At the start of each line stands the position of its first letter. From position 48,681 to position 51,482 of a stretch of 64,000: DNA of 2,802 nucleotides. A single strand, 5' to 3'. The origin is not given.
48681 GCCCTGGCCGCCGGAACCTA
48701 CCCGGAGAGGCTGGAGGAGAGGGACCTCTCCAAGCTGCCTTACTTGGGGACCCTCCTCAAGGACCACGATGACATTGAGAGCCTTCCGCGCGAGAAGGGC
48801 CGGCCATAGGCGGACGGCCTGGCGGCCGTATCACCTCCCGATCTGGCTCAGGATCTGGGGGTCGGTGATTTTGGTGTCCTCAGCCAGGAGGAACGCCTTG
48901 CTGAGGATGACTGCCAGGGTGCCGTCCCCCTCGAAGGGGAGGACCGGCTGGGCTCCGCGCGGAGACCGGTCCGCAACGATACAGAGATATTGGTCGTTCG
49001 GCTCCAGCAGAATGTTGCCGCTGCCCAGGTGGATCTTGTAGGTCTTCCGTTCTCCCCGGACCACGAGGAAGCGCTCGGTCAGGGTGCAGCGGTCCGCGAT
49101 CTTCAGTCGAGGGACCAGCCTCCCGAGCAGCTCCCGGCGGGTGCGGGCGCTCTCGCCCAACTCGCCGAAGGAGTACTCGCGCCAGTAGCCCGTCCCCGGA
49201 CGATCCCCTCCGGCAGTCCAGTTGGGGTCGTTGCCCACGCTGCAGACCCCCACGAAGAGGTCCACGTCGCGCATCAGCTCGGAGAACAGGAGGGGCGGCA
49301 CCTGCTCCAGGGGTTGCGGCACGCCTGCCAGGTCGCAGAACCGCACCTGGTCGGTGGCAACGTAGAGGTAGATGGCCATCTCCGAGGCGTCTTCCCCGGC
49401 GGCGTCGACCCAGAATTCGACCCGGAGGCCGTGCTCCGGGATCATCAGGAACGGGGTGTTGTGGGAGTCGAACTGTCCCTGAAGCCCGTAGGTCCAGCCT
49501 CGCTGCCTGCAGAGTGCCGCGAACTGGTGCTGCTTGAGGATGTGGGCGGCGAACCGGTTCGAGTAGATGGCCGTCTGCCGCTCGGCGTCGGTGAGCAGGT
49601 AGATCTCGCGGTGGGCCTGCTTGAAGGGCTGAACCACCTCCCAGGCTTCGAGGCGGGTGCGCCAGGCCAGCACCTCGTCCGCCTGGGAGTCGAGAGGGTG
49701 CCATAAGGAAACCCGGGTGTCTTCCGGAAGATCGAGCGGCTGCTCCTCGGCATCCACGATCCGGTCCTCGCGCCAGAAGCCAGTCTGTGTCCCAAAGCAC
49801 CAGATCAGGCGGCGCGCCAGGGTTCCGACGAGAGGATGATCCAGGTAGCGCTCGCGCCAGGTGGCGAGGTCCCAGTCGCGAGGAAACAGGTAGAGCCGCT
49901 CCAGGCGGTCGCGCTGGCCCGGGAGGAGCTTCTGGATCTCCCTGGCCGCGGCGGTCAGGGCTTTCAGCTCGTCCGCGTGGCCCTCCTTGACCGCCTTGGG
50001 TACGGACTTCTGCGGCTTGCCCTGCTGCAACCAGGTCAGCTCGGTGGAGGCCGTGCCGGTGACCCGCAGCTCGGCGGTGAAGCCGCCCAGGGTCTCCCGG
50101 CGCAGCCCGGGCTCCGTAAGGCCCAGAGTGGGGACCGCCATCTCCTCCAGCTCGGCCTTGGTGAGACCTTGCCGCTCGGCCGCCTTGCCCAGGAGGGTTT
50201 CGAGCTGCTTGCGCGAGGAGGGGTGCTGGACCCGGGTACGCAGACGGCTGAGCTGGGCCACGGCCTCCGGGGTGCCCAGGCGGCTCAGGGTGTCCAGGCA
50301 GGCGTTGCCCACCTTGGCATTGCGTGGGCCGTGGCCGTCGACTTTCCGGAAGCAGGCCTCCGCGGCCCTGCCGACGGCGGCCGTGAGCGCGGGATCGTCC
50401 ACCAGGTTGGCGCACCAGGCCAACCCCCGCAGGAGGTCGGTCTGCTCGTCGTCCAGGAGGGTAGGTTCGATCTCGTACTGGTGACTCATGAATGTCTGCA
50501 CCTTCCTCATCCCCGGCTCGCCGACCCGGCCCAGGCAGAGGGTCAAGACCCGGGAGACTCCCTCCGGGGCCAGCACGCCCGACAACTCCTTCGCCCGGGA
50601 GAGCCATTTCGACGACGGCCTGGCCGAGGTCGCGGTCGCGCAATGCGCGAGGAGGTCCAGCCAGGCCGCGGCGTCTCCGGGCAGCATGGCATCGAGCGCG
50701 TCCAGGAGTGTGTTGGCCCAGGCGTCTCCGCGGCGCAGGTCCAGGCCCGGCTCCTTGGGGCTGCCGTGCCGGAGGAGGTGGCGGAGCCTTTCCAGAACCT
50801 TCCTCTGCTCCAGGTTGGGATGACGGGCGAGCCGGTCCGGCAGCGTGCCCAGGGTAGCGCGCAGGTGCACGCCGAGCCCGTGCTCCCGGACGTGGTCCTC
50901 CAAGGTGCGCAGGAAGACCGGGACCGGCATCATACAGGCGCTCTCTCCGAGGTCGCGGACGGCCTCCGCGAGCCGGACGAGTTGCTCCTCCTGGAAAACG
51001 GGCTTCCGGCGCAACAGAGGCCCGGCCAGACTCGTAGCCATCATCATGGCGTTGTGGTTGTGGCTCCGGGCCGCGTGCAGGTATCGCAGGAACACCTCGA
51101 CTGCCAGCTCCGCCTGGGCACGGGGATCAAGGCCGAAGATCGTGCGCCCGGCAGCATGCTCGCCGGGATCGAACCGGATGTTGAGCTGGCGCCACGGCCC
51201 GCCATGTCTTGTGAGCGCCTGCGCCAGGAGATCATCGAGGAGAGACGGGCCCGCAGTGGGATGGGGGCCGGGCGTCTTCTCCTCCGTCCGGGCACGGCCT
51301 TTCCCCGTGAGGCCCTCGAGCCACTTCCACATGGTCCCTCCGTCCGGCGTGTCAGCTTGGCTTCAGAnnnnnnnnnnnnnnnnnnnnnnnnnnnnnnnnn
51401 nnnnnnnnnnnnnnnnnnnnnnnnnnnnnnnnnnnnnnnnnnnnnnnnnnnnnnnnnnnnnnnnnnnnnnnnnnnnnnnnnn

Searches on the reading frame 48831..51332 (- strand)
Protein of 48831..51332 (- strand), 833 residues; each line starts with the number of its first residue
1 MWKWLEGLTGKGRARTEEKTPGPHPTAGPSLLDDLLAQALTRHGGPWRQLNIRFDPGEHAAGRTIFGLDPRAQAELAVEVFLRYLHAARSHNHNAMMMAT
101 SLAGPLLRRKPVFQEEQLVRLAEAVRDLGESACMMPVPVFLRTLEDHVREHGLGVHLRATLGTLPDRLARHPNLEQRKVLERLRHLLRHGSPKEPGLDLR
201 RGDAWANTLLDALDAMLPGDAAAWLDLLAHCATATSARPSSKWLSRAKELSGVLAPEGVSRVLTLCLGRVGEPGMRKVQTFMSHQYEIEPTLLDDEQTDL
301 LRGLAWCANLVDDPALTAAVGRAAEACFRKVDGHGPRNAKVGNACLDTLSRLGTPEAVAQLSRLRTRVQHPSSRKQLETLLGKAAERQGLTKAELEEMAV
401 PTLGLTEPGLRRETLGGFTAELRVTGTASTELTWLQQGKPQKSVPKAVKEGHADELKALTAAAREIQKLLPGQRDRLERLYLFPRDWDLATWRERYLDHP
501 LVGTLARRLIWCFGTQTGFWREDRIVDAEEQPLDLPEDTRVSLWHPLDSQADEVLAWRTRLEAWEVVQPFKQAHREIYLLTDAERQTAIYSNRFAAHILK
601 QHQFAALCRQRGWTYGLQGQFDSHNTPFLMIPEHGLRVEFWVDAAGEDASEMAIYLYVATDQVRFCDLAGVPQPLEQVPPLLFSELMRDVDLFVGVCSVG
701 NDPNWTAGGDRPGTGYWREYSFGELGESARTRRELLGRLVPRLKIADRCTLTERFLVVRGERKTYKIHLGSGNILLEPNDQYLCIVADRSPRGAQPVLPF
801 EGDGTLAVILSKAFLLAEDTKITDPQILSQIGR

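Call 32: search_protein_families(library=pfam, proteins=[window:48831-51332:-], max_evalue=0.001)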
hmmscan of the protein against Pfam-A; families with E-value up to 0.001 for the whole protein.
window:48831-51332:- (833 aa): 2 families
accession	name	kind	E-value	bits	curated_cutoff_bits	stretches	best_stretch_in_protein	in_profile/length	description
PF13569.11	DUF4132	-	8.5e-51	172.9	27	1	438-613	1-179/179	Domain of unknown function (DUF4132)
PF24879.1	DUF7737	-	7.6e-41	138.7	27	1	729-831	1-103/103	Domain of unknown function (DUF7737)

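Call 90: search_protein_families(library=padloc, proteins=[window:48831-51332:-], max_evalue=0.001)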
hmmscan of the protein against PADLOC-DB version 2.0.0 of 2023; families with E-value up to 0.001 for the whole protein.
window:48831-51332:- (833 aa): 0 families
